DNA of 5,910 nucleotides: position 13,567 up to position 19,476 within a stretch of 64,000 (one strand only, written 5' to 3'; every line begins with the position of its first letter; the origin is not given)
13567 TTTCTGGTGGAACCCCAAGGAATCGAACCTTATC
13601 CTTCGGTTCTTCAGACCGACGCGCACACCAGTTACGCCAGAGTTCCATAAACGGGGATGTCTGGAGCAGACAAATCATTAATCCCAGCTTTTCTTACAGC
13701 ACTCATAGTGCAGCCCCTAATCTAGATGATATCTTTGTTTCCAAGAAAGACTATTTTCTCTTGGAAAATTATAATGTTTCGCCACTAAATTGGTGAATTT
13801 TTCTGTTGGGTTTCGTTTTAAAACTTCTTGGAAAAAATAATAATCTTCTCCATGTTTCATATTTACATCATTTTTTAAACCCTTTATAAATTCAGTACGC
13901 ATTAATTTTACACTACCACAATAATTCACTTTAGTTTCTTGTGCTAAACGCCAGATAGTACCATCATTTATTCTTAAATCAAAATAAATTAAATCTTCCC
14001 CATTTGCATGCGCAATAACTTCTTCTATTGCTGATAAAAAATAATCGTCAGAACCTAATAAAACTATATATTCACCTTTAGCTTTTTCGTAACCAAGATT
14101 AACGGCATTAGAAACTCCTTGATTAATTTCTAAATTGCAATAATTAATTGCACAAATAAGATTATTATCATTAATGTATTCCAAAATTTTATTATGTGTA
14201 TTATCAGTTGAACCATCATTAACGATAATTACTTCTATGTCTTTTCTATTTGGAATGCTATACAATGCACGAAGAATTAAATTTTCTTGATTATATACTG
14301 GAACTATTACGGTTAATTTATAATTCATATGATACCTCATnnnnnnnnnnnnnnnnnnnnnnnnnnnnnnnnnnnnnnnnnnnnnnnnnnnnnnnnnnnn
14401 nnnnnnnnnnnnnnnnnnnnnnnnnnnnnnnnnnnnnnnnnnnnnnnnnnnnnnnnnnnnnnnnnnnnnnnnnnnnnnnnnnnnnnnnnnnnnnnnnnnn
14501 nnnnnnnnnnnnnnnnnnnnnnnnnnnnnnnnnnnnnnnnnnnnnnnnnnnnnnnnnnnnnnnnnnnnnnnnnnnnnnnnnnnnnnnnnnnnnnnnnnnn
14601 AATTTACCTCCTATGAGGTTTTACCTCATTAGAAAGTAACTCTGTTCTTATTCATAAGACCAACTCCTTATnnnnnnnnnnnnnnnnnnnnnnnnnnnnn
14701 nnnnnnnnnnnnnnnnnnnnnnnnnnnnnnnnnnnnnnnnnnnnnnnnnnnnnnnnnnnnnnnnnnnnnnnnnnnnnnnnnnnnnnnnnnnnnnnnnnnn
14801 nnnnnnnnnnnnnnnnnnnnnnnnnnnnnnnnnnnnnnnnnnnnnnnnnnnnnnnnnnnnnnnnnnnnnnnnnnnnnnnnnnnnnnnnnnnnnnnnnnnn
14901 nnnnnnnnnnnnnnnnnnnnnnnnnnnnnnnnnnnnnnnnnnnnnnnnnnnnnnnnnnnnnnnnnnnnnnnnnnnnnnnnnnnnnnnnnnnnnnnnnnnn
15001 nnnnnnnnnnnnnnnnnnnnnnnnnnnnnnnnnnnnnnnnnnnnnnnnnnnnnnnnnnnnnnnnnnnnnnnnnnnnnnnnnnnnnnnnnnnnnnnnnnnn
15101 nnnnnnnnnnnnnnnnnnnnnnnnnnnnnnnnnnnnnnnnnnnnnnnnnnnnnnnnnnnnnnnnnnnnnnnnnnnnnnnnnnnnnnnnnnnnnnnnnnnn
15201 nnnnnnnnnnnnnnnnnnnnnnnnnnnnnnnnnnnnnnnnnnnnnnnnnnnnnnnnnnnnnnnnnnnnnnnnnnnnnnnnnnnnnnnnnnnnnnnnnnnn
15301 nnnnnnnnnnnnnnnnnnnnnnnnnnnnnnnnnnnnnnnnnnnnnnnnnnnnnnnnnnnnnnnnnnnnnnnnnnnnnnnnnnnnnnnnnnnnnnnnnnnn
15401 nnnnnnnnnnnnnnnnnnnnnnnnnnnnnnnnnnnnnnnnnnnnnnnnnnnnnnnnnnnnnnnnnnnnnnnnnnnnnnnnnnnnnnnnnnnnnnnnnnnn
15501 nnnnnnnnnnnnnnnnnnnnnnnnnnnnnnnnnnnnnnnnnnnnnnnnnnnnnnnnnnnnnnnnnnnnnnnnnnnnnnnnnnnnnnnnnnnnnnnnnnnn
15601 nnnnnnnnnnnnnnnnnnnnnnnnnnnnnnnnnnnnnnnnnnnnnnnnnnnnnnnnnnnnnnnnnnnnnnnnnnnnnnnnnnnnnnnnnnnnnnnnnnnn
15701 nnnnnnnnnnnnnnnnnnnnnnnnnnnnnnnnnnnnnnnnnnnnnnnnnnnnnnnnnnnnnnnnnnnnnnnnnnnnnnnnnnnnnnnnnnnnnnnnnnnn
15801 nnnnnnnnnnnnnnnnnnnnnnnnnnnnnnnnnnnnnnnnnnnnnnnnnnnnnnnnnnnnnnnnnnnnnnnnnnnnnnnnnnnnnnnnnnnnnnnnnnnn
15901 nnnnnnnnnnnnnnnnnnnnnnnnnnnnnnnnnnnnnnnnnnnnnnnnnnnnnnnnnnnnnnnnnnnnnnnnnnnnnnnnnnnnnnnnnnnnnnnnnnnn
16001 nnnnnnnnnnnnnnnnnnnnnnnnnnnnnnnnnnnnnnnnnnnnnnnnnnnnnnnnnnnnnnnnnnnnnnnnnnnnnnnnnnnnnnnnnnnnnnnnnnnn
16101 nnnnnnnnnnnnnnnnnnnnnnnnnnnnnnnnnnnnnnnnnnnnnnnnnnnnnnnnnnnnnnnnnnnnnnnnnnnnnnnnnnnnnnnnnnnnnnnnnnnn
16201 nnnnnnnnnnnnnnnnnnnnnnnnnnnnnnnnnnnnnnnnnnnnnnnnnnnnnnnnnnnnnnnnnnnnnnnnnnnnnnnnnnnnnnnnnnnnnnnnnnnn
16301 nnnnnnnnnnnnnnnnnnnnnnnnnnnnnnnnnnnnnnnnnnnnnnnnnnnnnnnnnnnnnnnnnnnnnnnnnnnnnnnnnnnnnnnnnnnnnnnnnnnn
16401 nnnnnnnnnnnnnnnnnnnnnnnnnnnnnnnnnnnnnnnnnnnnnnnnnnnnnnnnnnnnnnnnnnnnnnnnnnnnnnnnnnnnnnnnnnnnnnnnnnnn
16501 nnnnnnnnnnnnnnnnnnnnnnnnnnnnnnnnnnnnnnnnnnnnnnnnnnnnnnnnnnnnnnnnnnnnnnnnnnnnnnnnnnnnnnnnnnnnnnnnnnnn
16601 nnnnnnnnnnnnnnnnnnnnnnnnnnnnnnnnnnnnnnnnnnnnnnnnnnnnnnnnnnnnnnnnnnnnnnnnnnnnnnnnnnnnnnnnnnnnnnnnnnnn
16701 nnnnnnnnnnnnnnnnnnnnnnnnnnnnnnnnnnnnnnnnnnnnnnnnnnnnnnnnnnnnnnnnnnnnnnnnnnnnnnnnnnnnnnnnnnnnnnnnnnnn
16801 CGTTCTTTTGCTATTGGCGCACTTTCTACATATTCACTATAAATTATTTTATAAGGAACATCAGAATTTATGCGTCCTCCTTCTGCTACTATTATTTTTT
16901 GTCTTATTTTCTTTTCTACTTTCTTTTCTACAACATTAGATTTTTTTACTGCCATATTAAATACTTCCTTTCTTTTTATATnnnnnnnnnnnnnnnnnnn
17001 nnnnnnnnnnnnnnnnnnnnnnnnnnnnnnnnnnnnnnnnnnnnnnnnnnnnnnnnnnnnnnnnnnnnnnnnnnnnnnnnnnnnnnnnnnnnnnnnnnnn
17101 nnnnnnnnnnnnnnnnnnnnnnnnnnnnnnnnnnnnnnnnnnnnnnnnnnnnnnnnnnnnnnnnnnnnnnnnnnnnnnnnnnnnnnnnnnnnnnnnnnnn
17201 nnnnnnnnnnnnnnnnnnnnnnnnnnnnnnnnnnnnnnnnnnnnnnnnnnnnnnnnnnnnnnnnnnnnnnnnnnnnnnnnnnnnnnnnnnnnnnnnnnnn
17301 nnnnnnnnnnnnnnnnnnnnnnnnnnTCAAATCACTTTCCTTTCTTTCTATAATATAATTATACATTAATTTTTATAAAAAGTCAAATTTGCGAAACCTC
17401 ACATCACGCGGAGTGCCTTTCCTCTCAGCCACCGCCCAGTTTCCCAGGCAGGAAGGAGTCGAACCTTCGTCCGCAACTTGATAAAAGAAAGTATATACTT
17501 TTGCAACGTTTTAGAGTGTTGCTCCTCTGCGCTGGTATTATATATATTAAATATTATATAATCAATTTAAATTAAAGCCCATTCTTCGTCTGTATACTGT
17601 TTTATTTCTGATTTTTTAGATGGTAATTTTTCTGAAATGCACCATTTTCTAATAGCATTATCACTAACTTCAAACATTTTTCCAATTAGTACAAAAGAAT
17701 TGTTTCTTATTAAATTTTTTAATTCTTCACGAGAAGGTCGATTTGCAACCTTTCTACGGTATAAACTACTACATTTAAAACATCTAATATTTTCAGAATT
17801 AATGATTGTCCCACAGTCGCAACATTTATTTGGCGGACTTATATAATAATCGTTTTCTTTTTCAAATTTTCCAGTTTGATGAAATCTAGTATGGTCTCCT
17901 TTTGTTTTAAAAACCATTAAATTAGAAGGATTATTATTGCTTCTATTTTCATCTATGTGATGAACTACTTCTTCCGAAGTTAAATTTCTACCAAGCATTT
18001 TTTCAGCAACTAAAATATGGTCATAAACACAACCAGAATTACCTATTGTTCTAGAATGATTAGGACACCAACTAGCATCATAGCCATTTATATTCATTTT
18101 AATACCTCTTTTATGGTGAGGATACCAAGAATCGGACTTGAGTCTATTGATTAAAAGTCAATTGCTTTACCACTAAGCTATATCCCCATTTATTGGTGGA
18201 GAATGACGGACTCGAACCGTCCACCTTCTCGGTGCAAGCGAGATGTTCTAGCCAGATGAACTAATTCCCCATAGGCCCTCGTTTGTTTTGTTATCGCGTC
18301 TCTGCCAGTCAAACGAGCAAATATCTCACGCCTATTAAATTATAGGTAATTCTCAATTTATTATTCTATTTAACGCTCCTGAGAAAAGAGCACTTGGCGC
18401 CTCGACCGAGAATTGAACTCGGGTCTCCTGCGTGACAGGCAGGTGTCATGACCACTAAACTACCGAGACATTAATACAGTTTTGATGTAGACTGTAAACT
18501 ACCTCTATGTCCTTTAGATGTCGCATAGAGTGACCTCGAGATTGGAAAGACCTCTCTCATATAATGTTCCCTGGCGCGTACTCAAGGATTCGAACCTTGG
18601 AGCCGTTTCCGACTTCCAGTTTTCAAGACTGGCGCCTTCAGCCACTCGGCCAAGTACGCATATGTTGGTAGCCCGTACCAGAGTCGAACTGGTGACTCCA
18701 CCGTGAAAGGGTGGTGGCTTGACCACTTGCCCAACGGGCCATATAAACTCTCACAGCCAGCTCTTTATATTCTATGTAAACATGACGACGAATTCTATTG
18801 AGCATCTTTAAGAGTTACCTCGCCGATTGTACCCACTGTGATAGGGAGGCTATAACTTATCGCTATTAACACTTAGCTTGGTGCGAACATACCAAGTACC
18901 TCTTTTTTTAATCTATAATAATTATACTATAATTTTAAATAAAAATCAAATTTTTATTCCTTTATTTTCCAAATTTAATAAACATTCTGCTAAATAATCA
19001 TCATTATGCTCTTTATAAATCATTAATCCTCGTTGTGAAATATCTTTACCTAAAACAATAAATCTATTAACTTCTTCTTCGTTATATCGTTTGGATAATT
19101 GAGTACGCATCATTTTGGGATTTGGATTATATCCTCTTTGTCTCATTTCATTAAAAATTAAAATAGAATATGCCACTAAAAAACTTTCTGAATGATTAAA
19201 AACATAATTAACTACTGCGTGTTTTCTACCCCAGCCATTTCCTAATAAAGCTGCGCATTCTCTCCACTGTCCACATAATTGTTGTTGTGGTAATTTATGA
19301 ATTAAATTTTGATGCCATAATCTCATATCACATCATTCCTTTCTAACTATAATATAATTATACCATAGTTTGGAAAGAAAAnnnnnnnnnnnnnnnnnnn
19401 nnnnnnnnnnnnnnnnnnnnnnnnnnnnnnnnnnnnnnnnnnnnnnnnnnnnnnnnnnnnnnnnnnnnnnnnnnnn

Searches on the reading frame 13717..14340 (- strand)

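Call 75: search_protein_families(library=pfam, proteins=[window:13717-14340:-], max_evalue=0.001)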
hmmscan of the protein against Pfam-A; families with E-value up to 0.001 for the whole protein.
window:13717-14340:- (207 aa): 3 families
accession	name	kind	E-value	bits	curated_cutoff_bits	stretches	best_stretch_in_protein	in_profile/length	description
PF00535.33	Glycos_transf_2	-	5.7e-25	88.6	23.3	1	10-127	1-120/168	Glycosyl transferase family 2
PF10111.15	Glyco_tranf_2_2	-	4e-09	36.8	27.3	1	10-102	1-95/276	Glycosyltransferase like family 2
PF13641.12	Glyco_tranf_2_3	-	0.00091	19.7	27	0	9-99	3-97/230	Glycosyltransferase like family 2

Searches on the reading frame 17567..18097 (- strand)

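Call 56: search_protein_families(library=pfam, proteins=[window:17567-18097:-], max_evalue=0.01)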
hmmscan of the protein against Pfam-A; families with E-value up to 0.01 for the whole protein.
window:17567-18097:- (176 aa): 1 family
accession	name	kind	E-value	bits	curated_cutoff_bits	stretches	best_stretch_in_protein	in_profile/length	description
PF13392.12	HNH_3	-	6.3e-11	42.2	24.8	1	25-64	2-40/46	HNH endonuclease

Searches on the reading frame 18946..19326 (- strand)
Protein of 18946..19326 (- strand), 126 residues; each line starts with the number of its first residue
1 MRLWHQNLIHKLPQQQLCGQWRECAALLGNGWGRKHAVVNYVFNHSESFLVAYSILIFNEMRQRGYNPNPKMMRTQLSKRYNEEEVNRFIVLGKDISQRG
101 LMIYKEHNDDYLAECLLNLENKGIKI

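Call 75: search_protein_families(library=pfam, proteins=[window:18946-19326:-], max_evalue=0.001)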
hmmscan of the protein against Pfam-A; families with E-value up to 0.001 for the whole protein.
window:18946-19326:- (126 aa): 1 family
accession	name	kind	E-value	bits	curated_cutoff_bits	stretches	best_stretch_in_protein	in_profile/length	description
PF03013.19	Pyr_excise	-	1.9e-21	76.6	23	1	1-72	1-79/81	Pyrimidine dimer DNA glycosylase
